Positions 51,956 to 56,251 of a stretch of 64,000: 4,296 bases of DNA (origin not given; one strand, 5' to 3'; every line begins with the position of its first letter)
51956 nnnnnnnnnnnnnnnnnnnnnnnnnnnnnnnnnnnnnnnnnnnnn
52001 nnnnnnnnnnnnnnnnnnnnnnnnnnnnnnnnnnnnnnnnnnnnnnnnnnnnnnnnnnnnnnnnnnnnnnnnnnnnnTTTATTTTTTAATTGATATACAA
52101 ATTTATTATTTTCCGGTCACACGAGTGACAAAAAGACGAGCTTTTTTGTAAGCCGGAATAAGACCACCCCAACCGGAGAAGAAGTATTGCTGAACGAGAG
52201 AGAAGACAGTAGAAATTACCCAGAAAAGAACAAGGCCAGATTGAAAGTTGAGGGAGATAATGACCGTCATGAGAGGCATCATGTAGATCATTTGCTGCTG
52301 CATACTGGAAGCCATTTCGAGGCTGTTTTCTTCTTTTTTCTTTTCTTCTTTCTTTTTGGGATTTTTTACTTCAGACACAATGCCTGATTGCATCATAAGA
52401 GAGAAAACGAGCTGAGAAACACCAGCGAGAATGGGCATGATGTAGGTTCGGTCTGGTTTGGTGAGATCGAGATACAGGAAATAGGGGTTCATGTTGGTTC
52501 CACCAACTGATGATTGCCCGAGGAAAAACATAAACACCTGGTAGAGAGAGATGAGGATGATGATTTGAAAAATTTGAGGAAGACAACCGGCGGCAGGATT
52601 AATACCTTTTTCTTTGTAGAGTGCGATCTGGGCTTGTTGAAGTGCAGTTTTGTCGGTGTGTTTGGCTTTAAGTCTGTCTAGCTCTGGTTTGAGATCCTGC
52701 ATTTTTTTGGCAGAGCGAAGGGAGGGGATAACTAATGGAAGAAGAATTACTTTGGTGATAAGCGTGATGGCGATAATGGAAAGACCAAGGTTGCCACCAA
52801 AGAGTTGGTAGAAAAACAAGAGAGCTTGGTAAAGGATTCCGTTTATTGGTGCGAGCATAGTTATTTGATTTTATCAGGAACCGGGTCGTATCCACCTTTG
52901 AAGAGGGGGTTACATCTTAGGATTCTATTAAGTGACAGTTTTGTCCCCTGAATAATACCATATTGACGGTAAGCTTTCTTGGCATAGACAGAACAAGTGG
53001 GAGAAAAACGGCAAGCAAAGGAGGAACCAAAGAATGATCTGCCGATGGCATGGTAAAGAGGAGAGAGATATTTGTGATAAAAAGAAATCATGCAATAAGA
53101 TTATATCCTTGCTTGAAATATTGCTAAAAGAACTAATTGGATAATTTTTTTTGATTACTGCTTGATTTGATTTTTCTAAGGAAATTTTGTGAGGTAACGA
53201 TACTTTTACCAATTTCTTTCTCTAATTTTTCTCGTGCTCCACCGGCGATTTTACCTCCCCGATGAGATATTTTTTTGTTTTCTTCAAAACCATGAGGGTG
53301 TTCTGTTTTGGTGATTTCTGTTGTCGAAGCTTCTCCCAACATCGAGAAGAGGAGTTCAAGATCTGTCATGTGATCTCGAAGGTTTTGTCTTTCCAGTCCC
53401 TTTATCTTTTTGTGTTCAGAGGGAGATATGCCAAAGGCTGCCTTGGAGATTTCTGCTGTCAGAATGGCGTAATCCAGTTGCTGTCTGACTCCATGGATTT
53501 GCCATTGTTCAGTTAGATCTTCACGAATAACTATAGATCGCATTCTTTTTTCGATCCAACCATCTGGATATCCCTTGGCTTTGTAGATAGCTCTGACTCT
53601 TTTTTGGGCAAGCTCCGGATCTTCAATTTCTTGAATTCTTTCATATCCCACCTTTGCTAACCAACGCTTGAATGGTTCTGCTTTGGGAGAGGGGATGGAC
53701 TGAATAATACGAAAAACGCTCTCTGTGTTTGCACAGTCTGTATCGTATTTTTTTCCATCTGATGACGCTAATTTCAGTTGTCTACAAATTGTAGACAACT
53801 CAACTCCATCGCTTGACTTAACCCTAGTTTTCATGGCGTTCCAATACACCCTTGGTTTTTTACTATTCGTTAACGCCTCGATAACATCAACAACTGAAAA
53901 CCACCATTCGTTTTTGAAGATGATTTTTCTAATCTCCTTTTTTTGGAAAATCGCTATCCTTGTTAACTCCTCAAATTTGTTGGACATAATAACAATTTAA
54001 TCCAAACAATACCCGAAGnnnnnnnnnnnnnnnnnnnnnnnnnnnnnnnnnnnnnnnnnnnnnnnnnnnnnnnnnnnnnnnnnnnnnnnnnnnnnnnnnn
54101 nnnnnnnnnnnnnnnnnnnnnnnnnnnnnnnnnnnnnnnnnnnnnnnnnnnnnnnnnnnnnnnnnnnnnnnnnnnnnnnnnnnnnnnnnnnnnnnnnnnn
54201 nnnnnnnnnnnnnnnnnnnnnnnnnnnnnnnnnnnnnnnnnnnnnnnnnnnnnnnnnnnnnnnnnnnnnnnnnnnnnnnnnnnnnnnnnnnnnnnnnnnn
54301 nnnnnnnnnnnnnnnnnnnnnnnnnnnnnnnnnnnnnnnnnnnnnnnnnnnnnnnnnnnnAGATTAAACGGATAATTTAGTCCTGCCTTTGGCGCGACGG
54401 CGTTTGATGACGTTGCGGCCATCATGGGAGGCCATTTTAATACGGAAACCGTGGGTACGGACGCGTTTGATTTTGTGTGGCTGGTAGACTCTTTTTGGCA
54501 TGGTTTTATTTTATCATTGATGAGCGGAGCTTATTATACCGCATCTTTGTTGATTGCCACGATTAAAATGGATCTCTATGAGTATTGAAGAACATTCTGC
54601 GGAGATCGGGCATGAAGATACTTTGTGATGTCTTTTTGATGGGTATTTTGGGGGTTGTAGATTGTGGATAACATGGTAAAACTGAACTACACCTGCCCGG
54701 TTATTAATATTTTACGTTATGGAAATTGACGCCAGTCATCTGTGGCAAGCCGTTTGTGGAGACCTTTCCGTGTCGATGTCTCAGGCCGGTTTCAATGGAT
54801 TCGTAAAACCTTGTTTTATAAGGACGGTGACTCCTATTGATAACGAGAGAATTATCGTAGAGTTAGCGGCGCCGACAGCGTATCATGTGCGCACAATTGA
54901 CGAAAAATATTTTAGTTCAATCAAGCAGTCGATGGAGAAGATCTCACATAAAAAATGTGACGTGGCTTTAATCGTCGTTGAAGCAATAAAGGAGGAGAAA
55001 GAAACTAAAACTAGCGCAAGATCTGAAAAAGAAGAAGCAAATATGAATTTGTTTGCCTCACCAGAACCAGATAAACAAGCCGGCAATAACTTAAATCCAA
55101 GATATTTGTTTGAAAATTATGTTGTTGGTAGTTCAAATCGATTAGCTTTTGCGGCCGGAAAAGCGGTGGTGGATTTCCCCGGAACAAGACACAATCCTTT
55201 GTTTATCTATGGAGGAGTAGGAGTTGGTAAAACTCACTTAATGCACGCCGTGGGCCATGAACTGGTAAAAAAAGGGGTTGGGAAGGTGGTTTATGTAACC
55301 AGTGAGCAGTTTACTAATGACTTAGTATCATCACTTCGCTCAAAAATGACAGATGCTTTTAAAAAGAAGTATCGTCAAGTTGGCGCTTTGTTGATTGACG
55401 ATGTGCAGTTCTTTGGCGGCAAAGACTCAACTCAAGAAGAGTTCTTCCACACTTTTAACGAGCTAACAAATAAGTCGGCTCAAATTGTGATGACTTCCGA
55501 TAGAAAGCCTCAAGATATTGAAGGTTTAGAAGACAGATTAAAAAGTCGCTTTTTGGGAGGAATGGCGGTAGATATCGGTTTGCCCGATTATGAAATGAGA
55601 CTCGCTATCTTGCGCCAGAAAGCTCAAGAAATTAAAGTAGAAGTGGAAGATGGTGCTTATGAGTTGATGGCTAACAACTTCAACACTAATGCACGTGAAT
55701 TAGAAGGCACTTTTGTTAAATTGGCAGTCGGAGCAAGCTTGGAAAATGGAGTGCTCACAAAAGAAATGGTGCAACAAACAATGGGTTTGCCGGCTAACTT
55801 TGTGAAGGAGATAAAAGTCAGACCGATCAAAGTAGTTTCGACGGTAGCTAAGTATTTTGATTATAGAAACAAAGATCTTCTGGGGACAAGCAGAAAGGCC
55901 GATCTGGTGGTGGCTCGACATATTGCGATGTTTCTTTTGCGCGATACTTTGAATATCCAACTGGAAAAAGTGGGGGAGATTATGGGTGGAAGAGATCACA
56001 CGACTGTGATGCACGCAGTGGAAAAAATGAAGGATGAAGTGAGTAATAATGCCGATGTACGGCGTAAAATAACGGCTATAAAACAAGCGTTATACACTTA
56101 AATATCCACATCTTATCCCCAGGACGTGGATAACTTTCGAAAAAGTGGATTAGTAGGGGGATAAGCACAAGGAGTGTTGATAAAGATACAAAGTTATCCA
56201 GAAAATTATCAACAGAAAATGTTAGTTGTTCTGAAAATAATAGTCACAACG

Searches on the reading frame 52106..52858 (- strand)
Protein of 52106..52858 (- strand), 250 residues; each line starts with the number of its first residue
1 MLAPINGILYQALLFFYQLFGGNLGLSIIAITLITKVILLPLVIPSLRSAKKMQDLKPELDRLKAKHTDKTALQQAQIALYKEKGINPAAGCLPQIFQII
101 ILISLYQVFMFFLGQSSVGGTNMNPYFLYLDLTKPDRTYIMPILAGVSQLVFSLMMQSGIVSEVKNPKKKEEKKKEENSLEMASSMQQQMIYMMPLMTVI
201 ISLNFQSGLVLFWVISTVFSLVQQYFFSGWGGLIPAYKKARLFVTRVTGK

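Call 16: search_protein_families(library=pfam, proteins=[window:52106-52858:-], max_evalue=0.001)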
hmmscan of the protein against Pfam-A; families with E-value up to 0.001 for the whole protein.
window:52106-52858:- (250 aa): 1 family
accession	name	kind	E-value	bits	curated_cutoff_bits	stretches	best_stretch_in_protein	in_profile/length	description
PF02096.25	60KD_IMP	-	1.5e-45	155.5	35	1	25-227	2-161/163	60Kd inner membrane protein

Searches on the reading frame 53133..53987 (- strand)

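Call 16: search_protein_families(library=pfam, proteins=[window:53133-53987:-], max_evalue=0.001)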
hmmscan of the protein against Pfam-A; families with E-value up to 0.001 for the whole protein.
window:53133-53987:- (284 aa): 1 family
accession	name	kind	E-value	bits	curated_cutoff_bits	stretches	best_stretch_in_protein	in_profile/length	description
PF02498.22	Bro-N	-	2.1e-15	57.6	25.6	1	18-112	1-92/96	BRO family, N-terminal domain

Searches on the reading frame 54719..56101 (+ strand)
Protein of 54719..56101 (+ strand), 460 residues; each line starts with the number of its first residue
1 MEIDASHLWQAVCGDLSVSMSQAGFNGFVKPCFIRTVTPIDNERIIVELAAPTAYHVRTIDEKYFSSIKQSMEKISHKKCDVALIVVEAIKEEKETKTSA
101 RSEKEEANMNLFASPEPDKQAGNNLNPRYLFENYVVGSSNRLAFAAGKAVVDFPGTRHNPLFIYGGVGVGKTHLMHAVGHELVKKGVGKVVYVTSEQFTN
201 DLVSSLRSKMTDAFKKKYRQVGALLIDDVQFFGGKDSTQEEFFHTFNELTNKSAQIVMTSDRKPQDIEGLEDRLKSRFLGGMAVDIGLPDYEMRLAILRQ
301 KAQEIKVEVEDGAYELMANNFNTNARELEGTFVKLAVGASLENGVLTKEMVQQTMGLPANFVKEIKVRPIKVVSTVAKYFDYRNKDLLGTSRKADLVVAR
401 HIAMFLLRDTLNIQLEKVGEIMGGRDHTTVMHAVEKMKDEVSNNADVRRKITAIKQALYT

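Call 16: search_protein_families(library=pfam, proteins=[window:54719-56101:+], max_evalue=0.001)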
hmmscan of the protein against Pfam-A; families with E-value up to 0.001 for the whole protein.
window:54719-56101:+ (460 aa): 9 families
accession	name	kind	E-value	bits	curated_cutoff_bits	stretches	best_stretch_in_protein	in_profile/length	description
PF00308.24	Bac_DnaA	-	7e-64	215.3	23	1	125-285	1-162/162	Bacterial DnaA ATPAse domain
PF08299.17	Bac_DnaA_C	-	3e-22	78.9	31.5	1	371-436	3-68/69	Bacterial dnaA protein helix-turn-helix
PF01695.23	IstB_IS21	-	1.4e-08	35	24.1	1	153-262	88-194/238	IstB-like ATP binding protein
PF00004.35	AAA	-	3.5e-07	31.2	21.2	1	162-268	2-115/131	ATPase family associated with various cellular activities (AAA)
PF13401.12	AAA_22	-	1e-05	26.3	27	0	159-195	6-41/130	AAA domain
PF01637.24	ATPase_2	-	5.5e-05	23.5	33.2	1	157-256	19-112/225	ATPase domain predominantly from Archaea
PF03969.22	AFG1_ATPase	-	7.8e-05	22.2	27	0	127-278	29-181/361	AFG1-like ATPase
PF13173.12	AAA_14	-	0.00036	21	27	1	158-259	2-96/129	AAA domain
PF13191.12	AAA_16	-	0.00087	20.3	32.6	0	159-250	25-124/167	AAA ATPase domain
